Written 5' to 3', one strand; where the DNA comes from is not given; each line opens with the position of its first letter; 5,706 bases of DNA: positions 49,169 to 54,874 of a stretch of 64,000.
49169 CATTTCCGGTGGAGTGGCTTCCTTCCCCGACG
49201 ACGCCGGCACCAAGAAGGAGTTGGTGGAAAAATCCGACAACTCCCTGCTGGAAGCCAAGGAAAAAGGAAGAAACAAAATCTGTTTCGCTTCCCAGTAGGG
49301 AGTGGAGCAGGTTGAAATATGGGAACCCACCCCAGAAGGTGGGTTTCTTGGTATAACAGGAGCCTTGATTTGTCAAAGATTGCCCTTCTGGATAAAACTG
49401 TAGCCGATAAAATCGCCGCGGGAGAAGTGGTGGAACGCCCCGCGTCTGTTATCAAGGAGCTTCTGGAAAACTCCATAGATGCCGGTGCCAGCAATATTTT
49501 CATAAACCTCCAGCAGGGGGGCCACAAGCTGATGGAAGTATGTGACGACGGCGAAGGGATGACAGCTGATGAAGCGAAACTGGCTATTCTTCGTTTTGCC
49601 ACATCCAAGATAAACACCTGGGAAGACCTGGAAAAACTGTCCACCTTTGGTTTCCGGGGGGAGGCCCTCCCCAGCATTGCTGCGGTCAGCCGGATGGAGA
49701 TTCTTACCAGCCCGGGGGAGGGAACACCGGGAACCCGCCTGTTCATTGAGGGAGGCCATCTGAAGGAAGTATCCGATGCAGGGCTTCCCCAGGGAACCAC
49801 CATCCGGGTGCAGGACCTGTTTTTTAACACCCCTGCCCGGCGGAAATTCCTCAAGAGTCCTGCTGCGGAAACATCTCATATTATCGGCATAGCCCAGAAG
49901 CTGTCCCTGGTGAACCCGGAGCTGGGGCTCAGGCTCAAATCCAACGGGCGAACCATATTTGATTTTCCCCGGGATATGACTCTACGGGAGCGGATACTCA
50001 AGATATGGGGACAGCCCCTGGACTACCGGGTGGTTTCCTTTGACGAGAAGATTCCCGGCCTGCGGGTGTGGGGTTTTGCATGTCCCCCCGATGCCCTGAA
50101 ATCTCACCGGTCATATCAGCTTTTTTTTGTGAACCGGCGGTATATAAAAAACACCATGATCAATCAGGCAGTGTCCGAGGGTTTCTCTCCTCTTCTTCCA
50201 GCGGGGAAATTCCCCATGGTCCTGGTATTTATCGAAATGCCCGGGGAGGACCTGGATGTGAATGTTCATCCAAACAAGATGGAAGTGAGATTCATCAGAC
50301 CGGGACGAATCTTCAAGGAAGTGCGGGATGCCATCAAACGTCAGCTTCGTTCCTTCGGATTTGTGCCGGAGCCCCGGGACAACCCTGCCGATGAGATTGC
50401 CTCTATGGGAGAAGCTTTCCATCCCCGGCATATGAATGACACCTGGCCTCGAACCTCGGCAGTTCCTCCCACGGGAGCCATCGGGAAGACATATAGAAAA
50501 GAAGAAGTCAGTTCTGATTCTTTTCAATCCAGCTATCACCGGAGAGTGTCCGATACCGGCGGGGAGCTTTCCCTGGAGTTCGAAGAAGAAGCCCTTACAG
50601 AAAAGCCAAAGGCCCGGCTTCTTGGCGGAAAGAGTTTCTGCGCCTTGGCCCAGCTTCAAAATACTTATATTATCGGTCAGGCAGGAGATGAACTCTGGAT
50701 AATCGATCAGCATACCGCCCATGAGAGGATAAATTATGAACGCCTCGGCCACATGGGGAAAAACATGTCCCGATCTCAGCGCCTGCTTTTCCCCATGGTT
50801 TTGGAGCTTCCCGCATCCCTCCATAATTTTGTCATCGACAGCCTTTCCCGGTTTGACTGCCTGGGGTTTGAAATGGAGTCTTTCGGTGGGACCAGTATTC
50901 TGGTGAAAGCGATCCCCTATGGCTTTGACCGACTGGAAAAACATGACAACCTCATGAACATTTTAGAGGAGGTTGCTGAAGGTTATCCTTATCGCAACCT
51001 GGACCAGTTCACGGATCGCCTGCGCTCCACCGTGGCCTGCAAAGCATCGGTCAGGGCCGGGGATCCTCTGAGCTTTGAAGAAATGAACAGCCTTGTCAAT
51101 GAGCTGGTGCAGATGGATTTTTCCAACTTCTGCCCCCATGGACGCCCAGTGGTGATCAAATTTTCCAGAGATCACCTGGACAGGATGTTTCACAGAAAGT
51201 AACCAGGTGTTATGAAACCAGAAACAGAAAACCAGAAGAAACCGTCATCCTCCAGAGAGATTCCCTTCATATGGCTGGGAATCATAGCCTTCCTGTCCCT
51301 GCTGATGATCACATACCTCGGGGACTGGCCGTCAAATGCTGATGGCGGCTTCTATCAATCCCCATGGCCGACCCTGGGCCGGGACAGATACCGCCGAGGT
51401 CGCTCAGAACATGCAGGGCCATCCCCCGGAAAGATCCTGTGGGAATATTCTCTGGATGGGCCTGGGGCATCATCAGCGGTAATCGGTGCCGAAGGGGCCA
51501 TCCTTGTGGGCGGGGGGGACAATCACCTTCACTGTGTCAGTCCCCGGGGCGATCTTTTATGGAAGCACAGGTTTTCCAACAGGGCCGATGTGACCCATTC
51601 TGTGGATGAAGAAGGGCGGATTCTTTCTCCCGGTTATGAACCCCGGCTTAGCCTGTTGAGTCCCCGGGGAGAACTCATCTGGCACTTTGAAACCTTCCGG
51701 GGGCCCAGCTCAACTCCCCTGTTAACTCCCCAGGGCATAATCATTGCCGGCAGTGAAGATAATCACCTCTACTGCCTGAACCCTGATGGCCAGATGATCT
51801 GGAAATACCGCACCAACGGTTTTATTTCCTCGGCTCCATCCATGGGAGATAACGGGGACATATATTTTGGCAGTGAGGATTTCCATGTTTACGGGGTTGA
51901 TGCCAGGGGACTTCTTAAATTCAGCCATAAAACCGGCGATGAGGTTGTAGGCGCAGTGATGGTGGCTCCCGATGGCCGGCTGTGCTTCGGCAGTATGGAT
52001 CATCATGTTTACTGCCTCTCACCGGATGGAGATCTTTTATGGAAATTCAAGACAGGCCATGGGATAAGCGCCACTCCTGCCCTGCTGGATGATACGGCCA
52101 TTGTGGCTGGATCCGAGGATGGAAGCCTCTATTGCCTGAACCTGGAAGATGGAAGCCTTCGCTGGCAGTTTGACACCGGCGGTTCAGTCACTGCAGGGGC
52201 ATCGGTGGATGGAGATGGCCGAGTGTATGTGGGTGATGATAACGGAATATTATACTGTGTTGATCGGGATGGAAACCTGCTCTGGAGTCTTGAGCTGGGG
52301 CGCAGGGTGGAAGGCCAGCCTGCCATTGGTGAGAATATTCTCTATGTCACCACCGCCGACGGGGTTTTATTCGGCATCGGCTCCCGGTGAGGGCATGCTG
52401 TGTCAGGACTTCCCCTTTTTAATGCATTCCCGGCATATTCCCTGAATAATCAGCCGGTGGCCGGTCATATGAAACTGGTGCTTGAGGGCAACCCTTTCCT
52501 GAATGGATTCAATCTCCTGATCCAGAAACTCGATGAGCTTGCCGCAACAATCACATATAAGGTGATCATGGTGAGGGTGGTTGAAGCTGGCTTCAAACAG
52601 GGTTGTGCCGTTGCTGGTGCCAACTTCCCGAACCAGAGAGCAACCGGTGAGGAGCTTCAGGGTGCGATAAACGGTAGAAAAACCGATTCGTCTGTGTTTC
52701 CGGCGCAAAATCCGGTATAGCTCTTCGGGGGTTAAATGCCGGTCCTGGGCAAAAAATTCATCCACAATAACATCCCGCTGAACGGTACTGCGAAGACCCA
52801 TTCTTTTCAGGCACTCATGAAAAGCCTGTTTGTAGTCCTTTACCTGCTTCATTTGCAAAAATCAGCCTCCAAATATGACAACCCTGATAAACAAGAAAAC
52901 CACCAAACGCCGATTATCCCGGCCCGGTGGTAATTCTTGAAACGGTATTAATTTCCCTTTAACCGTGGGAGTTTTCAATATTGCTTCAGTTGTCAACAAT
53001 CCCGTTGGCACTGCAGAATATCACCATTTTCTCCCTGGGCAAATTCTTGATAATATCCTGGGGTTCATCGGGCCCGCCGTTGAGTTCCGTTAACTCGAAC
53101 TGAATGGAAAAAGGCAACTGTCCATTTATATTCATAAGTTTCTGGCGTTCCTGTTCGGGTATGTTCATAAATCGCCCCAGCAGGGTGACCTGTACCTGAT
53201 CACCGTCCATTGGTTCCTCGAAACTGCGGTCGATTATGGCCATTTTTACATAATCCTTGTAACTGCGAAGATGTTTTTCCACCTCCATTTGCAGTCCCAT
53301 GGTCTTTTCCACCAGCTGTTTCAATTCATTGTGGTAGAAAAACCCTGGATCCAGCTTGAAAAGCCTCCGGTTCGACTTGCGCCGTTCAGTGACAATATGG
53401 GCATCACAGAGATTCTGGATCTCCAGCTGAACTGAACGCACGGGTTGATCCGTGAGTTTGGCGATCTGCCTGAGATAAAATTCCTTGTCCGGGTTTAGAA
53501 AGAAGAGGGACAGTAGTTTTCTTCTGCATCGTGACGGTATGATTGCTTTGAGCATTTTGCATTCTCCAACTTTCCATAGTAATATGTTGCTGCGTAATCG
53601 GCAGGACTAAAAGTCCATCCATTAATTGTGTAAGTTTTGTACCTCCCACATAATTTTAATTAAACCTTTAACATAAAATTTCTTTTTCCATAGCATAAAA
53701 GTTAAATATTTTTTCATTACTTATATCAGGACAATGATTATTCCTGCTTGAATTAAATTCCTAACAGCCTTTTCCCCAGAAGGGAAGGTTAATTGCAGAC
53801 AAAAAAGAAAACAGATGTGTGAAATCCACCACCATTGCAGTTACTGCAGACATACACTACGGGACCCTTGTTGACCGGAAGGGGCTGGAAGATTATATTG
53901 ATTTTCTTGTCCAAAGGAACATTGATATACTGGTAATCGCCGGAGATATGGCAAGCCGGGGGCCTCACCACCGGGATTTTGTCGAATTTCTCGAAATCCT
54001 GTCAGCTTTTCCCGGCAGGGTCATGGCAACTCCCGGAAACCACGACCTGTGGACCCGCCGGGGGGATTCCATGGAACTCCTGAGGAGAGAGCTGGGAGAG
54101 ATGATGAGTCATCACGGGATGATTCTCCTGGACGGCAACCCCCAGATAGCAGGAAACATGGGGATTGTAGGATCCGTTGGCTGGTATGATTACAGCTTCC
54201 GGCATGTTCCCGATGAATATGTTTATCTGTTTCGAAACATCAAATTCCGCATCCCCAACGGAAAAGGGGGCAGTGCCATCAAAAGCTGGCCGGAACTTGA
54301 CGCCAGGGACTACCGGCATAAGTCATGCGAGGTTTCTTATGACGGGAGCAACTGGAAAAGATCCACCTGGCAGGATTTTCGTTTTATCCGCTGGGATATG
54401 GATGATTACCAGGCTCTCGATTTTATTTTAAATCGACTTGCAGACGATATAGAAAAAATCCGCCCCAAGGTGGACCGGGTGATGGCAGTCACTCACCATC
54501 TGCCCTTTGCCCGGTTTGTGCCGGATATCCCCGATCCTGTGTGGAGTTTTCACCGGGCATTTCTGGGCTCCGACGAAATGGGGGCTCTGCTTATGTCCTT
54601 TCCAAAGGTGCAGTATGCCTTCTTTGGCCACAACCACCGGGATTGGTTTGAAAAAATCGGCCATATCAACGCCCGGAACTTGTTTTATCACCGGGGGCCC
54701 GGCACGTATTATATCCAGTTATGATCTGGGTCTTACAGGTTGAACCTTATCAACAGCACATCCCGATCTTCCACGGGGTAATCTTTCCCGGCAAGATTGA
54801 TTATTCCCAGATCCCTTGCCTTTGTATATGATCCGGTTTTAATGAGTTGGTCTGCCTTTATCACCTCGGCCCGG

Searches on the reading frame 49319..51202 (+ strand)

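Call 23: search_protein_families(library=ncbifam, proteins=[window:49319-51202:+])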
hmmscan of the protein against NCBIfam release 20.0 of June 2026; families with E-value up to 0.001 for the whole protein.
window:49319-51202:+ (627 aa): 9 families
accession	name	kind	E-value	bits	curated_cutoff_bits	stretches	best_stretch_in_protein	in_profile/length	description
TIGR00585.2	mutl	equivalog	7.8e-150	500.4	180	1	21-553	1-554/555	DNA mismatch repair endonuclease MutL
NF000953.0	PRK00095.2-4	equivalog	1.9e-140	469.7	693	1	21-627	3-611/611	DNA mismatch repair endonuclease MutL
NF000950.0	PRK00095.1-3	equivalog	2.7e-139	465.5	756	2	19-359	2-341/641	DNA mismatch repair endonuclease MutL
NF000949.0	PRK00095.1-2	equivalog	6.5e-138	461.5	750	1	18-626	4-632/634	DNA mismatch repair endonuclease MutL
NF000952.0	PRK00095.2-2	subfamily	1.4e-127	426.8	840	1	21-627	3-623/623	DNA mismatch repair endonuclease MutL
NF000951.0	PRK00095.2-1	equivalog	3.6e-90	303.2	391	2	19-345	3-334/559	DNA mismatch repair endonuclease MutL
NF000948.0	PRK00095.1-1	equivalog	1.6e-89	301.6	701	1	21-555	3-561/625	DNA mismatch repair endonuclease MutL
NF000954.0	PRK00095.2-5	equivalog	2.6e-73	247.4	937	1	19-543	5-515/588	DNA mismatch repair endonuclease MutL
NF050001.1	restrict_BbrUII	equivalog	1.5e-05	23.8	550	1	42-90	22-68/659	BbrUII/HgiDII family restriction enzyme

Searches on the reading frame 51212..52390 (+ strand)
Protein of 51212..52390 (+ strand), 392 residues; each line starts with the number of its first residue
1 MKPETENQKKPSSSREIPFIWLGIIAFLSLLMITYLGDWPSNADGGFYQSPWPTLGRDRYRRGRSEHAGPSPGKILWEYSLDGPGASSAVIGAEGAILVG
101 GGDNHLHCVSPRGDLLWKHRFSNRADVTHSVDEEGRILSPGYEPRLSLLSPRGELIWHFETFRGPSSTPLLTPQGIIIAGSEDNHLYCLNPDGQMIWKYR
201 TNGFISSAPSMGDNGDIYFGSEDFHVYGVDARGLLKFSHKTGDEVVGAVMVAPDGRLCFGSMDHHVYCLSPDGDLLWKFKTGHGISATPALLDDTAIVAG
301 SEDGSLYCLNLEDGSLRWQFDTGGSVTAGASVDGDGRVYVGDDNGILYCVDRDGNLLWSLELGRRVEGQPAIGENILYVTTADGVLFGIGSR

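Call 23: search_protein_families(library=ncbifam, proteins=[window:51212-52390:+])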
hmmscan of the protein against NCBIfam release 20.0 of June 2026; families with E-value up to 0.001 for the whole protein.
window:51212-52390:+ (392 aa): 6 families
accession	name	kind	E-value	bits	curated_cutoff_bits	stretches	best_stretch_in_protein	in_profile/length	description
TIGR03300.1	assembly_YfgL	equivalog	3.7e-30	104.8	285.2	3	292-389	63-160/377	outer membrane protein assembly factor BamB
NF053615.1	SerThrKinAfsKStmc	equivalog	1.6e-25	90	1300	3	192-314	683-804/809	protein serine/threonine kinase AfsK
NF008351.0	PRK11138.1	equivalog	3.4e-18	65.3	423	2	327-389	113-175/394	outer membrane protein assembly factor BamB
TIGR04528.1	acido_non_PQQ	subfamily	1.4e-09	37.3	650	0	302-371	399-470/493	acido-empty-quinoprotein group A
TIGR03075.1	PQQ_enz_alc_DH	subfamily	5.7e-08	31.8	480.05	0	358-389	53-84/530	PQQ-dependent dehydrogenase, methanol/ethanol family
NF041516.1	PA2928_fam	subfamily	0.00019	20.9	70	0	304-352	314-366/376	PA2928 family protein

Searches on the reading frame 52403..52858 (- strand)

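Call 72: search_protein_families(library=pfam, max_evalue=0.000001, proteins=[window:52403-52858:-])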
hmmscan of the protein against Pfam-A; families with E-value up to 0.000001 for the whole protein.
window:52403-52858:- (151 aa): 1 family
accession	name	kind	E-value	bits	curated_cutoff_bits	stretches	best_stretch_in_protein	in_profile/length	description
PF01475.25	FUR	-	2.3e-33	115.3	23.1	1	20-138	2-120/121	Ferric uptake regulator family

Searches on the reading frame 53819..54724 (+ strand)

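Call 23: search_protein_families(library=ncbifam, proteins=[window:53819-54724:+])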
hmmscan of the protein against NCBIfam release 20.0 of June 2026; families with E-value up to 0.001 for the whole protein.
window:53819-54724:+ (301 aa): 2 families
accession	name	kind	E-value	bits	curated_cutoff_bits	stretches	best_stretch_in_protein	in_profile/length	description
TIGR03729.1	acc_ester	subfamily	4e-34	118.1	148.25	2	164-275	113-221/239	putative phosphoesterase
NF008460.0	PRK11340.1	equivalog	0.00012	21.6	188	1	6-79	52-124/271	phosphodiesterase YaeI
